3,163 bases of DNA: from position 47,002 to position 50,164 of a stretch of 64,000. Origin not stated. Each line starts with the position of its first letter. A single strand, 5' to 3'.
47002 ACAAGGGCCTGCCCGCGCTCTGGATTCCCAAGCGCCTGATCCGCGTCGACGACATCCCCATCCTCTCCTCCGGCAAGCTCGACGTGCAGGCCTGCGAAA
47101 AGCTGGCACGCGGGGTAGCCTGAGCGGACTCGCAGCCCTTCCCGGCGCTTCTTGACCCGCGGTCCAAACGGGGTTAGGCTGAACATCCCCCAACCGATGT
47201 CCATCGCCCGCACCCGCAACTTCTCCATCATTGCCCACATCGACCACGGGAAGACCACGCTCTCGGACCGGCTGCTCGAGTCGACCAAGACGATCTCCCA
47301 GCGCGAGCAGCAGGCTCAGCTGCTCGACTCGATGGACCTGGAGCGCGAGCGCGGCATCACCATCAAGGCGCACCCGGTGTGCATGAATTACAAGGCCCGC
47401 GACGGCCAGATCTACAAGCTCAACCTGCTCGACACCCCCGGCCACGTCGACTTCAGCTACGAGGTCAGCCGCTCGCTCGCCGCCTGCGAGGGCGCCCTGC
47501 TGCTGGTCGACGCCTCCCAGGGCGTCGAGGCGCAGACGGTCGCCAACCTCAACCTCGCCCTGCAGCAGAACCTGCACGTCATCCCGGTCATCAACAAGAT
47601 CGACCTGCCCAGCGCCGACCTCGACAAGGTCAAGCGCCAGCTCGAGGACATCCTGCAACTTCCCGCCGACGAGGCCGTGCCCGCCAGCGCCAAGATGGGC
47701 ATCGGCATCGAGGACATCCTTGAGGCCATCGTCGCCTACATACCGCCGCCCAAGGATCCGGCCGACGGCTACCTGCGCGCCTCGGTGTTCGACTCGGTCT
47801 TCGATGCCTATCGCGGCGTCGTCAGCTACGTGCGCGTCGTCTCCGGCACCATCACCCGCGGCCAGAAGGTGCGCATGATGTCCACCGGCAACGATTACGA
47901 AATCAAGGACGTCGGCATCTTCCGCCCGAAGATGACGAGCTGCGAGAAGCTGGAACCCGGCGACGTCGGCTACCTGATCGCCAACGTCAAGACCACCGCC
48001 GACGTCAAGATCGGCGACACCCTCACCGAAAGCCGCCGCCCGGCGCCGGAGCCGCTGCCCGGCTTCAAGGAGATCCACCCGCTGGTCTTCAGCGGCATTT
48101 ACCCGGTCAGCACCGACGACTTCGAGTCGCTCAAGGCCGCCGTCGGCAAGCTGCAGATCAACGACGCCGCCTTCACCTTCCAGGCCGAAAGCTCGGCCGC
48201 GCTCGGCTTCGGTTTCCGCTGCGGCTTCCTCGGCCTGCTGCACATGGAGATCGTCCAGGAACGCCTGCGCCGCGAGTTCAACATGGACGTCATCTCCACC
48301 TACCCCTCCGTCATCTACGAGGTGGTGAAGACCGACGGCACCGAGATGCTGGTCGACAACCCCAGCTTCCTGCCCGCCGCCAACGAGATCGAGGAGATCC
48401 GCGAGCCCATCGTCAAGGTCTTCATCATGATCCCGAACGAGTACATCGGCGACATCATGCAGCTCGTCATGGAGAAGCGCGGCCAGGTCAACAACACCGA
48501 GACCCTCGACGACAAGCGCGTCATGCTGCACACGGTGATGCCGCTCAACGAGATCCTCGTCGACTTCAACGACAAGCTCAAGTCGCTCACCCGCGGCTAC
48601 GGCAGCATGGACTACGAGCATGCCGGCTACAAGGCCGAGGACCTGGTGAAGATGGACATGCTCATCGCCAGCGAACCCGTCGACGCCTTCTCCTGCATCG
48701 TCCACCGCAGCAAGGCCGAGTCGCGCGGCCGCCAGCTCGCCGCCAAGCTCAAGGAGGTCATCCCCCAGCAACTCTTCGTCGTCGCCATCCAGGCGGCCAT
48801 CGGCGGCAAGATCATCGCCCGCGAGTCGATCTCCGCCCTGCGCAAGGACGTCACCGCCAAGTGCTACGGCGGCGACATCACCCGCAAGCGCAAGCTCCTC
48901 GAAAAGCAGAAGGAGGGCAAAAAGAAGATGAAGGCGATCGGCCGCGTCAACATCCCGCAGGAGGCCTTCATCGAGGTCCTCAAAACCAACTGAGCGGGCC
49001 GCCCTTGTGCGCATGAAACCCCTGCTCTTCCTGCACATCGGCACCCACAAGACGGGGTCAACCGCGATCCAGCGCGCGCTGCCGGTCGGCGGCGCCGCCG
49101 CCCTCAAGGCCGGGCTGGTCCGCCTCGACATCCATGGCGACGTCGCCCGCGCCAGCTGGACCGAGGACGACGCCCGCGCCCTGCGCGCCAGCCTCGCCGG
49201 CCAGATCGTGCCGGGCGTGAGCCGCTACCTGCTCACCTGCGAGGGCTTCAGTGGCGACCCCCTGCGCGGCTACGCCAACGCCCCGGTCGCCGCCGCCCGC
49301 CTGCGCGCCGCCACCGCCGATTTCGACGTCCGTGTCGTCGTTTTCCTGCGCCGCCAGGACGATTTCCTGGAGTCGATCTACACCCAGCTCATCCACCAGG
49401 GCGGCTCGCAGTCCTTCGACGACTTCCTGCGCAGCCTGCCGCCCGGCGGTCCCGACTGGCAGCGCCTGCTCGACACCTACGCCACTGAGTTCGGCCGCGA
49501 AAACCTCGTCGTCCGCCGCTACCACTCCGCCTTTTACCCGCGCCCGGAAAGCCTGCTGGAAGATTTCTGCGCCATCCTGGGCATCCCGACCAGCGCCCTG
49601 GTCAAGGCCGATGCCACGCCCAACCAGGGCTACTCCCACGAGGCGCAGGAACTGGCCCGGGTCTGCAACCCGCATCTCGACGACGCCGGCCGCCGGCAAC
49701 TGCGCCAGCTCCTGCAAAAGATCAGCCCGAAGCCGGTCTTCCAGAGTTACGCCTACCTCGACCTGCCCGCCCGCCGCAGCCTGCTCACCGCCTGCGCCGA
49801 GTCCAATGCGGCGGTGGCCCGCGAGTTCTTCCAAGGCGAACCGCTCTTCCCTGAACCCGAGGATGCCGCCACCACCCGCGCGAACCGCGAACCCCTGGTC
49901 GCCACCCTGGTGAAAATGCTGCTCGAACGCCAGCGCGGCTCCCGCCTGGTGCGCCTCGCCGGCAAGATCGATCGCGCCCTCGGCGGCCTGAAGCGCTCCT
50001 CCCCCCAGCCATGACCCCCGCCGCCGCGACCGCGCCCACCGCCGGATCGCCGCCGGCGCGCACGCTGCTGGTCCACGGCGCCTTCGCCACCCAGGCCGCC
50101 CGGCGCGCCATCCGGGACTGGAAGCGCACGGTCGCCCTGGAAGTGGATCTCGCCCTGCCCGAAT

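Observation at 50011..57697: Two collinear ~590-aa paralogues of unknown family embedded in the nonulosonic acid locus: candidate novel (non)ulosonic-acid transferases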

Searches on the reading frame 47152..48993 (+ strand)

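Call 10: search_protein_families(library=pfam, proteins=[window:47152-48993:+], max_evalue=0.001)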
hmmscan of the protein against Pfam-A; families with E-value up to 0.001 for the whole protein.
window:47152-48993:+ (613 aa): 6 families
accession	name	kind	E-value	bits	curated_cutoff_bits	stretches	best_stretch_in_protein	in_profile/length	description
PF00009.33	GTP_EFTU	-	1e-56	192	26.5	1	20-199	2-188/188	Elongation factor Tu GTP binding domain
PF06421.17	LepA_C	-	6e-50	168.3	29.7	1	506-611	2-107/107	GTP-binding protein LepA C-terminus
PF00679.30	EFG_C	-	4.1e-22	78.5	27.9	1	416-501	2-86/89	Elongation factor G C-terminus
PF03144.31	GTP_EFTU_D2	-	2.8e-14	53.7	30.3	1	222-292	1-73/73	Elongation factor Tu domain 2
PF22042.2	EF-G_D2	-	1.4e-08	35.1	27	1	209-293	3-83/84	Elongation factor G domain 2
PF14492.12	EFG_III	-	0.0002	21.8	27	0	310-381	4-72/75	Elongation Factor G, domain III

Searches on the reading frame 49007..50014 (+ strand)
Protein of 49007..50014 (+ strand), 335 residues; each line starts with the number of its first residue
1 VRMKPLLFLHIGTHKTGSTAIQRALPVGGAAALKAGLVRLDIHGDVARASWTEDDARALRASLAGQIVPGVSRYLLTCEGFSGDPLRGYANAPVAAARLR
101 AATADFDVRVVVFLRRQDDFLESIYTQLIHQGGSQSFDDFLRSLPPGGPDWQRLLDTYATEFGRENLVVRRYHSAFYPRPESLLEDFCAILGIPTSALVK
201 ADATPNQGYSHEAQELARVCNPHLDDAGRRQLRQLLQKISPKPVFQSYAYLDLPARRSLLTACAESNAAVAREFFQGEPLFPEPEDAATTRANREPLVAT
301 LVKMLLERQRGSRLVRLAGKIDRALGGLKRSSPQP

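Call 4: search_protein_families(library=pfam, proteins=[window:49007-50014:+], max_evalue=1)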
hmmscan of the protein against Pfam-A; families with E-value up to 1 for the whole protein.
window:49007-50014:+ (335 aa): 0 families

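Call 5: search_protein_families(library=ncbifam, proteins=[window:49007-50014:+], max_evalue=0.1)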
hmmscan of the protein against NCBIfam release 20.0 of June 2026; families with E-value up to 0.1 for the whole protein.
window:49007-50014:+ (335 aa): 0 families

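Call 50: search_protein_families(library=pfam, proteins=[window:49007-50014:+], max_evalue=10)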
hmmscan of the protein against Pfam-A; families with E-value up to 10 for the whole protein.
window:49007-50014:+ (335 aa): 0 families

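Call 71: search_solved_structures(query=window:49007-50014:+, max_evalue=10)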
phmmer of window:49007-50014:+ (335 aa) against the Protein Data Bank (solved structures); distinct sequences matched with E-value up to 10: 0.
